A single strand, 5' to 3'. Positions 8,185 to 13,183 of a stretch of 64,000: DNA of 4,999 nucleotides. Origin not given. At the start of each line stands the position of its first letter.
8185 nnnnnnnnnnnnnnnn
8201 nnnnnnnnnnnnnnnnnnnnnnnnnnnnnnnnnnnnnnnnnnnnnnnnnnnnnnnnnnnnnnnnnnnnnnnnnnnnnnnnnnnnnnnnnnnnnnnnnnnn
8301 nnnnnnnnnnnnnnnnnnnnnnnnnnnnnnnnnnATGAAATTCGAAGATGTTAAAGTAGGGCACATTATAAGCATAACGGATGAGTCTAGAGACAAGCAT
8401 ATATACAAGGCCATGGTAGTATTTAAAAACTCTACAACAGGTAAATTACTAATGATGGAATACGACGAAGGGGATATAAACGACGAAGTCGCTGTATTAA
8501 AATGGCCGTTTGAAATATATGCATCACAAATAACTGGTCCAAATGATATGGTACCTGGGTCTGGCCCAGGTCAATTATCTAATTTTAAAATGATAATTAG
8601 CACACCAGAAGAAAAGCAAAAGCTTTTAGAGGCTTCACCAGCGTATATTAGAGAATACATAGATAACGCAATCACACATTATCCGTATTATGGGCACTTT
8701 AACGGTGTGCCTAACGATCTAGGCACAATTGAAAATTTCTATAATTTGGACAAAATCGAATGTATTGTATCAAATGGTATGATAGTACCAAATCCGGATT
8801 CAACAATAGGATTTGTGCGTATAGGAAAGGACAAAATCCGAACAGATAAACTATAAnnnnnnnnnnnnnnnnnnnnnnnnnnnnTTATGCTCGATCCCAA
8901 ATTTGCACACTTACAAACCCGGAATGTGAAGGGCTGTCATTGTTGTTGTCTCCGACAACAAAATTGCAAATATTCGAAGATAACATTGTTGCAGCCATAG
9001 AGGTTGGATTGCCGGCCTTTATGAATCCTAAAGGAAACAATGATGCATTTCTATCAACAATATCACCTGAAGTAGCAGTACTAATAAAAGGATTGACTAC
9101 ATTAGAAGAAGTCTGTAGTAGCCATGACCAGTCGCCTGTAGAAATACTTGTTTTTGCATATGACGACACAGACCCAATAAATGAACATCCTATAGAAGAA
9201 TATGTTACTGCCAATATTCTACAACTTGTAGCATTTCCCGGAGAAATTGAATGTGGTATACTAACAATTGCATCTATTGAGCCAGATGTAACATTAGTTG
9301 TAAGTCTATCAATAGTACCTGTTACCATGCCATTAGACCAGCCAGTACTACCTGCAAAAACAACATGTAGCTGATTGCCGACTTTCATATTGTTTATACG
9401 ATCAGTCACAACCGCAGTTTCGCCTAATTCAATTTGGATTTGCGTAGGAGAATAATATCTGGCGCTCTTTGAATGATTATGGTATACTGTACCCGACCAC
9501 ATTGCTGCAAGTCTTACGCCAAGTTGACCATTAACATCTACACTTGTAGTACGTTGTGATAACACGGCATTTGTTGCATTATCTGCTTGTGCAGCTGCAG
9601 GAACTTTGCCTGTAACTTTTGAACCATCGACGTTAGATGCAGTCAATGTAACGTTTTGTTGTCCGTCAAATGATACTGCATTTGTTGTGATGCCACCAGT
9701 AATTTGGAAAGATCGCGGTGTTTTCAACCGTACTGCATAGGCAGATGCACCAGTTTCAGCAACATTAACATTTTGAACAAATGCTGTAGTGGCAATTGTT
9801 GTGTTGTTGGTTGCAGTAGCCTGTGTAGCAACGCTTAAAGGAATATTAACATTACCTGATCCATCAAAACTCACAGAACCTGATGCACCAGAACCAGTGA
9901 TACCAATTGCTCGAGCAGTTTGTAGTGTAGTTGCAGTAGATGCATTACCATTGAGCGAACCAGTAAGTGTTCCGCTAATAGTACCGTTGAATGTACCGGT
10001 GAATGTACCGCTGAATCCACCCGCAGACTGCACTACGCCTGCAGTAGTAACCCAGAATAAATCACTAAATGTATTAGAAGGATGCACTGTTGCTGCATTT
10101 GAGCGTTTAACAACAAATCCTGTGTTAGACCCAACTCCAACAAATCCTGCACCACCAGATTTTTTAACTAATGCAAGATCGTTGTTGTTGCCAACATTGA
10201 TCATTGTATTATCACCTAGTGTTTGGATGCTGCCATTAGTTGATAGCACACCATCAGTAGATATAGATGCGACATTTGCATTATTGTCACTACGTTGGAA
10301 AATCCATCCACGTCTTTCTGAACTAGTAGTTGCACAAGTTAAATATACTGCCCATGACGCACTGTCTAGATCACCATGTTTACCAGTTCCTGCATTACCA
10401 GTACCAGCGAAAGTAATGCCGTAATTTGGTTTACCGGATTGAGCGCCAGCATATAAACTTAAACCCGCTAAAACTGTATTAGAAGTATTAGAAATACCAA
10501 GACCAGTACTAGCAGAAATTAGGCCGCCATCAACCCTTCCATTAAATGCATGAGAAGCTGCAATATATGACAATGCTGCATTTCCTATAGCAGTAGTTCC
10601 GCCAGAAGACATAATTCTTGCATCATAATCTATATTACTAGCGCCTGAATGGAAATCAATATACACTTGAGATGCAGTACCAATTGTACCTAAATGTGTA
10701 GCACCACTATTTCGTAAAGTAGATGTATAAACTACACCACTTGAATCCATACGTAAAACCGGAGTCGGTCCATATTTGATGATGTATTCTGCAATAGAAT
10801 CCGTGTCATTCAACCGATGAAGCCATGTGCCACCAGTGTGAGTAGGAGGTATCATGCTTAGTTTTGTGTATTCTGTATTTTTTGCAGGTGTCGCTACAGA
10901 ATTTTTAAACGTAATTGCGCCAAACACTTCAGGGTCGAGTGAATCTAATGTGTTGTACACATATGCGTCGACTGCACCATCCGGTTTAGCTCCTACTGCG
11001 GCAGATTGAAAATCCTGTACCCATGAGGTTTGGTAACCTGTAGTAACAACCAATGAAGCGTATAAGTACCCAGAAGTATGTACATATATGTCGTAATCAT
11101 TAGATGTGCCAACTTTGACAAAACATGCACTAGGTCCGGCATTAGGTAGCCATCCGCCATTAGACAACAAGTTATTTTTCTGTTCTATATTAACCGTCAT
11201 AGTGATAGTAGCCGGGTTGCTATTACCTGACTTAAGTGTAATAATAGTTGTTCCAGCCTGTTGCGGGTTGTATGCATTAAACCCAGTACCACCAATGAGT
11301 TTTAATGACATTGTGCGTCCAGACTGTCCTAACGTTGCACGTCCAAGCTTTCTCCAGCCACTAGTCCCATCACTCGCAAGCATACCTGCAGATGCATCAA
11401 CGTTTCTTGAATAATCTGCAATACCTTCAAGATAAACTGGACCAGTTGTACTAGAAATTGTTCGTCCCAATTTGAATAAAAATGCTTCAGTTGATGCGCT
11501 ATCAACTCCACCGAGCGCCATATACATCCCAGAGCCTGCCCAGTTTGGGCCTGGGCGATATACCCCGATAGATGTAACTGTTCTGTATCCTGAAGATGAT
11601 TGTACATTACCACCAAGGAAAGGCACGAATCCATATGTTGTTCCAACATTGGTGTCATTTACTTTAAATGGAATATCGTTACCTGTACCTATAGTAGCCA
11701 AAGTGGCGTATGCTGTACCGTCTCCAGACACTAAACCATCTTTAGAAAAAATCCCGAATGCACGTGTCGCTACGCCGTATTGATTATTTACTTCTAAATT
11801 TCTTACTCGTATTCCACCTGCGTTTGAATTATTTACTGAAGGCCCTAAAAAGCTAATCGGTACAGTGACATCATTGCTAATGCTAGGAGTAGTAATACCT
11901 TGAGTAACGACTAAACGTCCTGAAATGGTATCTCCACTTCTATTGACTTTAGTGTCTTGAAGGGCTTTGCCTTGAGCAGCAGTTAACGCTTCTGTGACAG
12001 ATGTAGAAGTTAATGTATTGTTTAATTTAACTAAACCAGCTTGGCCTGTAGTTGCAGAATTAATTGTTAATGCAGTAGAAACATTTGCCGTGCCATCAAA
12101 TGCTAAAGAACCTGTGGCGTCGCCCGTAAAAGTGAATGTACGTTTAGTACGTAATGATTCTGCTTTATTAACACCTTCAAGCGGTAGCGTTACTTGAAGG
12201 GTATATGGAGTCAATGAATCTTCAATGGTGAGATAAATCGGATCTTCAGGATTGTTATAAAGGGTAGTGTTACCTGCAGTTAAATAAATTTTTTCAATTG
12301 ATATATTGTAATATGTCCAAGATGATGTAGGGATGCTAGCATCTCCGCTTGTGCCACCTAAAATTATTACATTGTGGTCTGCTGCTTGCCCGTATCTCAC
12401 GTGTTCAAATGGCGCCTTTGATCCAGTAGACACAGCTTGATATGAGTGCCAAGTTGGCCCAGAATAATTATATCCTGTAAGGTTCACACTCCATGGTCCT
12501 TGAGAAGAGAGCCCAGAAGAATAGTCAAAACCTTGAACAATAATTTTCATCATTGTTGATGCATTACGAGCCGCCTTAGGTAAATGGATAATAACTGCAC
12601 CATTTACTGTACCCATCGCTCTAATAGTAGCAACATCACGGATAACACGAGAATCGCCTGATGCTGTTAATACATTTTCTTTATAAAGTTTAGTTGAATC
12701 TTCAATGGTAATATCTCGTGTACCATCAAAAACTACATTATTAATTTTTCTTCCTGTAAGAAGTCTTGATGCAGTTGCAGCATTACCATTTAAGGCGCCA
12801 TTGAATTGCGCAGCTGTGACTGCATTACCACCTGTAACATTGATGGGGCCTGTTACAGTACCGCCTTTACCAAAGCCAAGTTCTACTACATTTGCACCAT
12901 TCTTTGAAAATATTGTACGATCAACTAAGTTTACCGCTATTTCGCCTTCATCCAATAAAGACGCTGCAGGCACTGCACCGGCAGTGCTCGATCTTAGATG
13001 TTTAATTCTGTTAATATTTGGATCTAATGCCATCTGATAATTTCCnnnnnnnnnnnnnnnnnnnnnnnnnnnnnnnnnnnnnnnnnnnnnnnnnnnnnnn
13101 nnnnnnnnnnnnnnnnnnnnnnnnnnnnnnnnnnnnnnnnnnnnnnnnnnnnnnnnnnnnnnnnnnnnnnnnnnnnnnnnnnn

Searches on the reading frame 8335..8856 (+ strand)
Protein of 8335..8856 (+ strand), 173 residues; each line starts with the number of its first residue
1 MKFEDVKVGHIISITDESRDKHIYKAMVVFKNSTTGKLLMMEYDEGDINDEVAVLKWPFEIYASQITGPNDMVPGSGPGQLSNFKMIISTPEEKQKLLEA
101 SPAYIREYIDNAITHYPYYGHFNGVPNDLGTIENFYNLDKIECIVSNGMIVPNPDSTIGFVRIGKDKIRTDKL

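Call 86: find_encoding_contigs(protein=window:8335-8856:+, flank=10000, max_places=10)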
Protein window:8335-8856:+ (173 aa): no gene with exactly this product is on record in the collection.

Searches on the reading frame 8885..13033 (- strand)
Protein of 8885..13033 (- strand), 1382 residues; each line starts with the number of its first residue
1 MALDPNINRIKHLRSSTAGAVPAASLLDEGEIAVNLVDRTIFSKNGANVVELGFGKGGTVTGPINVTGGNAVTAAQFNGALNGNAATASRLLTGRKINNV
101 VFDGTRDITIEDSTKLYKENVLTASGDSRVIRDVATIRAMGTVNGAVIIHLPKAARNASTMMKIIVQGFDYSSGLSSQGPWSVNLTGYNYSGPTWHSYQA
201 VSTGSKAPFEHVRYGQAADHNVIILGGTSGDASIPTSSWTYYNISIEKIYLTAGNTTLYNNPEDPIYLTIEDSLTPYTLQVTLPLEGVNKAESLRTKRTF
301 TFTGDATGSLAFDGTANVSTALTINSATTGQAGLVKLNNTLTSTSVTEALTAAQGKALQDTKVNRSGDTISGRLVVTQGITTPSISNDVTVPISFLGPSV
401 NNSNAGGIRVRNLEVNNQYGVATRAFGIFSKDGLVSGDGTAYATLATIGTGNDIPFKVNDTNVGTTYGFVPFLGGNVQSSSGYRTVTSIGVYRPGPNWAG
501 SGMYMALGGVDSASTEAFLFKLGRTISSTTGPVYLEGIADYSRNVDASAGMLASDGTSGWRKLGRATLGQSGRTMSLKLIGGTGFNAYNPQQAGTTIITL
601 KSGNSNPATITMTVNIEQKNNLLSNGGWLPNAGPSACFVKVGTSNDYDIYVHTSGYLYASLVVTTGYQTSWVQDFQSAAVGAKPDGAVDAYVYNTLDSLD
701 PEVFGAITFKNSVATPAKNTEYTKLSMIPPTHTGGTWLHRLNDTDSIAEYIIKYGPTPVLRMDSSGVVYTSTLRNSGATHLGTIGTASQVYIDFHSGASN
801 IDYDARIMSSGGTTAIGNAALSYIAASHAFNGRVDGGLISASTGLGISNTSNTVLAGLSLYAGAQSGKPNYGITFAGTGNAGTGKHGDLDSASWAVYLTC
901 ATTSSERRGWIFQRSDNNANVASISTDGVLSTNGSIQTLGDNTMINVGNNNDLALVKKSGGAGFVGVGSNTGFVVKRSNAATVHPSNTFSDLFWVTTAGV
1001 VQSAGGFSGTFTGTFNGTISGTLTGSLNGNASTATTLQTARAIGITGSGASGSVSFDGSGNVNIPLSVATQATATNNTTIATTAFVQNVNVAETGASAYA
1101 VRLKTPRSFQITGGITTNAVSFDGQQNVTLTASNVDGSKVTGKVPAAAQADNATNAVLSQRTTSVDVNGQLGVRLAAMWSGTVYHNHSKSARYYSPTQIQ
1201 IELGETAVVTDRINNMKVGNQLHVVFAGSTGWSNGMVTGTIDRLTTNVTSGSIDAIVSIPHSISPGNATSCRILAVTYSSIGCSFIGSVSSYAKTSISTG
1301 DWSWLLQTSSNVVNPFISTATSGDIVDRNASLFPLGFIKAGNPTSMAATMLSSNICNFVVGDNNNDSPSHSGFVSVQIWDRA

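Call 85: find_encoding_contigs(protein=window:8885-13033:-, flank=8000, max_places=10)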
Protein window:8885-13033:- (1382 aa): no gene with exactly this product is on record in the collection.
